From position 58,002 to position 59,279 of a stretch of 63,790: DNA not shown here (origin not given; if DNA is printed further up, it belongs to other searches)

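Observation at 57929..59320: A ~1.4-kb segment with a long-form Y1/HUH transposase gene is embedded in the cassette array and truncates a cassette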

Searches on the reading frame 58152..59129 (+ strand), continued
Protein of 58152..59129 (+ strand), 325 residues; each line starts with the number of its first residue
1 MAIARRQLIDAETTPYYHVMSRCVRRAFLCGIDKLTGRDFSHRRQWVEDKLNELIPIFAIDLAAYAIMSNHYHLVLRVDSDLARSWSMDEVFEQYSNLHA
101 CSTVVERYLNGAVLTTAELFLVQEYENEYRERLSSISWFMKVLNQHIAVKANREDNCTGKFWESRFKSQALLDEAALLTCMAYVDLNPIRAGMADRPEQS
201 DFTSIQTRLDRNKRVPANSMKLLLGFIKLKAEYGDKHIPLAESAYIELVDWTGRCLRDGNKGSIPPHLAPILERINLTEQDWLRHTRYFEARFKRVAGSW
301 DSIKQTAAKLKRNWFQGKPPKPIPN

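Call 69: predict_structure(alignment_id=A1)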
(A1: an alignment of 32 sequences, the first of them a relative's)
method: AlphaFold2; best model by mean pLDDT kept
length: 325 residues; sequences in the alignment: 32
mean_pLDDT: 82.0   pTM: 0.85
mean pLDDT of the five models: 82.0, 77.7, 75.8, 73.4, 60.9
residues with pLDDT >= 90: 117; 70-90: 142; 50-70: 52; < 50: 14
segments of 3 or more residues with pLDDT < 50: 1-4, 316-320
pLDDT, mean of each block of 10 residues (from residue 1): 46 83 60 82 88 93 90 92 94 95 96 96 96 91 88 78 75 92 91 78 84 59 78 79 90 79 81 89 84 74 81 55 56
secondary structure, 60 per line:
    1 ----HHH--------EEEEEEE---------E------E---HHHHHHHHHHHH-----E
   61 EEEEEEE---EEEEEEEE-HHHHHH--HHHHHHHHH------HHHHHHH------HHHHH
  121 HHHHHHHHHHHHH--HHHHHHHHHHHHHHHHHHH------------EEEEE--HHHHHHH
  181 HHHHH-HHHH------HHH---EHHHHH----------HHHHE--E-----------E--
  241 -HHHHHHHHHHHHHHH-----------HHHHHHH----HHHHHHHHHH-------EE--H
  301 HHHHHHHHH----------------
elements in order: E16-22 H43-54 E60-67 E71-78 H80-85 H88-96 H103-109 H116-133 H136-154 E167-171 H174-185 H187-190 H204-208 H219-222 H242-256 H268-274 H279-288 H300-309

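Call 72: fold_search(model_id=the predicted structure, library=pdb)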
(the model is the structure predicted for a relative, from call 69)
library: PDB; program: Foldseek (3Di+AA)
matches with E <= 10: 590; with E <= 0.001: 1
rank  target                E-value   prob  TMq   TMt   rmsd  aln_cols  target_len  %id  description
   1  4er8_A                5.7e-04  1.00  0.33  0.61   8.1       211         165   12  Structure of the REP associates tyrosine transposase bound to a REP hairpin (released 2012-08-15)
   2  2xo6_A                6.2e-02  1.00  0.24  0.53   7.1       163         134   13  DEINOCOCCUS RADIODURANS ISDRA2 TRANSPOSASE Y132F MUTANT COMPLEXED WITH LEFT END RECOGNITION AND CLEAVAGE SITE (released 2010-10-13)
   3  2ec2_B                6.5e-02  0.98  0.22  0.49   8.7       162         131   12  Crystal structure of transposase from Sulfolobus tokodaii (released 2007-02-27)
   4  2xo6_D                6.8e-02  0.99  0.24  0.54   7.1       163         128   13  DEINOCOCCUS RADIODURANS ISDRA2 TRANSPOSASE Y132F MUTANT COMPLEXED WITH LEFT END RECOGNITION AND CLEAVAGE SITE (released 2010-10-13)
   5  2ec2_A                7.5e-02  0.97  0.21  0.48  10.4       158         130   13  Crystal structure of transposase from Sulfolobus tokodaii (released 2007-02-27)
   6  2ec2_E                8.4e-02  0.97  0.22  0.50   9.1       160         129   12  Crystal structure of transposase from Sulfolobus tokodaii (released 2007-02-27)
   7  2xma_A                8.4e-02  0.92  0.20  0.40   8.4       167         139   13  DEINOCOCCUS RADIODURANS ISDRA2 TRANSPOSASE RIGHT END DNA COMPLEX (released 2010-10-13)
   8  2xm3_A                9.2e-02  0.99  0.23  0.53   7.9       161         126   12  Deinococcus radiodurans ISDra2 Transposase Left end DNA complex (released 2010-10-13)
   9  2xqc_D                9.2e-02  0.92  0.20  0.42   8.4       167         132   13  DEINOCOCCUS RADIODURANS ISDRA2 TRANSPOSASE COMPLEXED WITH LEFT END RECOGNITION AND CLEAVAGE SITE AND ZN (released 2010-10-13)
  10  2xma_E                9.2e-02  0.91  0.20  0.40   8.4       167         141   13  DEINOCOCCUS RADIODURANS ISDRA2 TRANSPOSASE RIGHT END DNA COMPLEX (released 2010-10-13)
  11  2ec2_D                1.1e-01  0.99  0.23  0.53   7.7       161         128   11  Crystal structure of transposase from Sulfolobus tokodaii (released 2007-02-27)
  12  2vhg_A                1.2e-01  0.72  0.17  0.41  16.7       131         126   13  Crystal Structure of the ISHp608 Transposase in Complex with Right End 31-mer DNA (released 2008-02-19)
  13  2xma_B                1.3e-01  0.89  0.20  0.41   8.3       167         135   13  DEINOCOCCUS RADIODURANS ISDRA2 TRANSPOSASE RIGHT END DNA COMPLEX (released 2010-10-13)
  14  2xm3_B                1.5e-01  0.97  0.23  0.52   7.9       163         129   12  Deinococcus radiodurans ISDra2 Transposase Left end DNA complex (released 2010-10-13)
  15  2vic_B                1.5e-01  0.60  0.16  0.37  16.9       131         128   13  CRYSTAL STRUCTURE OF THE ISHP608 TRANSPOSASE IN COMPLEX with Left end 26- mer DNA and manganese (released 2008-02-19)
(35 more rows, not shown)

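Call 76: find_related_loci(query=A1, collection=metagenome_contigs, flank=4000)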
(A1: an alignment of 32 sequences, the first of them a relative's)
Query A1 (325 aa) in metagenome_contigs; peptide patterns used: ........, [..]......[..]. (x = any residue, [..] = any of these).
600 stretches matched a pattern (row limit reached: there are more); 587 encode a relative of the query (tblastn E <= 1e-3); the best 80 are kept; 80 distinct loci.
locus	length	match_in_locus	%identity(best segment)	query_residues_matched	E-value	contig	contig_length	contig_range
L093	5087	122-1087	50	1-324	3e-107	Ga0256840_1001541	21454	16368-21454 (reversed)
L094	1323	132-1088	47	1-317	2e-110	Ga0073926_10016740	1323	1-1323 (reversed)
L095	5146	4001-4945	50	1-310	6e-102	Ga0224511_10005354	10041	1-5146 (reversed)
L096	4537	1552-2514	48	1-317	6e-102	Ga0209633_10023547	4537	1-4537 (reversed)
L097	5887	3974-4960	49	1-317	9e-101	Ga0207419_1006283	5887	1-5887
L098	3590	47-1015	50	1-317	9e-102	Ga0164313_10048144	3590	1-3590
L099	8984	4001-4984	49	1-317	3e-100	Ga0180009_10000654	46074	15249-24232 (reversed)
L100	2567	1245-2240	48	1-317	4e-103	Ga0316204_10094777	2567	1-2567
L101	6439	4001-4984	49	1-317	2e-99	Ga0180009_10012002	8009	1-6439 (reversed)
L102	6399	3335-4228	51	14-310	1e-98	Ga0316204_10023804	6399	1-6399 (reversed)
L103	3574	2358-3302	50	1-310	3e-99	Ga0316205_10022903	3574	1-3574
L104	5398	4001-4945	50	1-310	5e-98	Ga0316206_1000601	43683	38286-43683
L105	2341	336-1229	52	1-299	3e-101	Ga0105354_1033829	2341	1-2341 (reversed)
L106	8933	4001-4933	50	1-310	3e-97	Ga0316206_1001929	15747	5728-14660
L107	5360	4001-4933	49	1-310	3e-97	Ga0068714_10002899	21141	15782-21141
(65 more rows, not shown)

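Call 78: search_protein_families(library=pfam, proteins=[L070:3103-3933:+, L070:5230-6066:+, L025:3342-3806:+, L025:5316-6038:+, L054:5616-5852:-, L040:5187-5777:-], max_evalue=0.01)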
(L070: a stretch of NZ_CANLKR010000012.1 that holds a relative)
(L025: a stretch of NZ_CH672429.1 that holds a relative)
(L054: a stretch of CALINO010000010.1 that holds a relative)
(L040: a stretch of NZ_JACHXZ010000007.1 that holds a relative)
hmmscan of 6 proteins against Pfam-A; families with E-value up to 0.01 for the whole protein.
L070:3103-3933:+ (276 aa): 2 families
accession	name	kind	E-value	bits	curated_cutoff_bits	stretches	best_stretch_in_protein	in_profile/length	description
PF01844.29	HNH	-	1e-08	35.6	21.4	1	201-251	1-45/47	HNH endonuclease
PF01878.24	EVE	-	1.5e-08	35.2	23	1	4-148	3-143/145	EVE domain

L070:5230-6066:+ (278 aa): 2 families
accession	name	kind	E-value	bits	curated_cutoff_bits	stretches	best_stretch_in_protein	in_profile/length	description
PF13212.11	DUF4020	-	3.6e-07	30.5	22.7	1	96-223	12-149/182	Domain of unknown function (DUF4020)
PF23152.1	GDH_2nd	-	0.0053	16.6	27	1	186-238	154-204/225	NAD-specific glutamate dehydrogenase, second domain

L025:3342-3806:+ (154 aa): 1 family
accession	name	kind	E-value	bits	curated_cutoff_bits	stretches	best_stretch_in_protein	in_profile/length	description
PF00583.31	Acetyltransf_1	-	1.7e-06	28.7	20.7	1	41-127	20-115/116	Acetyltransferase (GNAT) family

L025:5316-6038:+ (240 aa): 1 family
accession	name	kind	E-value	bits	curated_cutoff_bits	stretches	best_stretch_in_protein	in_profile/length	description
PF08867.16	FRG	-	2.8e-22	79.9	25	1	32-122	2-89/94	FRG domain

L054:5616-5852:- (78 aa): 0 families

L040:5187-5777:- (196 aa): 1 family
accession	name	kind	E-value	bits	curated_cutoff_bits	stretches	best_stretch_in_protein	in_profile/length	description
PF13646.12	HEAT_2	-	0.00098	19.8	27.7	0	92-132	10-50/88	HEAT repeats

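Call 85: find_encoding_contigs(protein=P0002, flank=3000, max_places=6)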
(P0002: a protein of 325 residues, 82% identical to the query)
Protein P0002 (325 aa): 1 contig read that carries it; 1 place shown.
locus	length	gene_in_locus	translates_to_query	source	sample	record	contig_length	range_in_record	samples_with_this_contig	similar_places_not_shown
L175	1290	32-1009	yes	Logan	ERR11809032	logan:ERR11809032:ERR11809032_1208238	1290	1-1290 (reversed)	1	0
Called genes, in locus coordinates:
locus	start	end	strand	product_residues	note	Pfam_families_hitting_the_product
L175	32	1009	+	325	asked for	PF01797:Y1_Tnp (faint)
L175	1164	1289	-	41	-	?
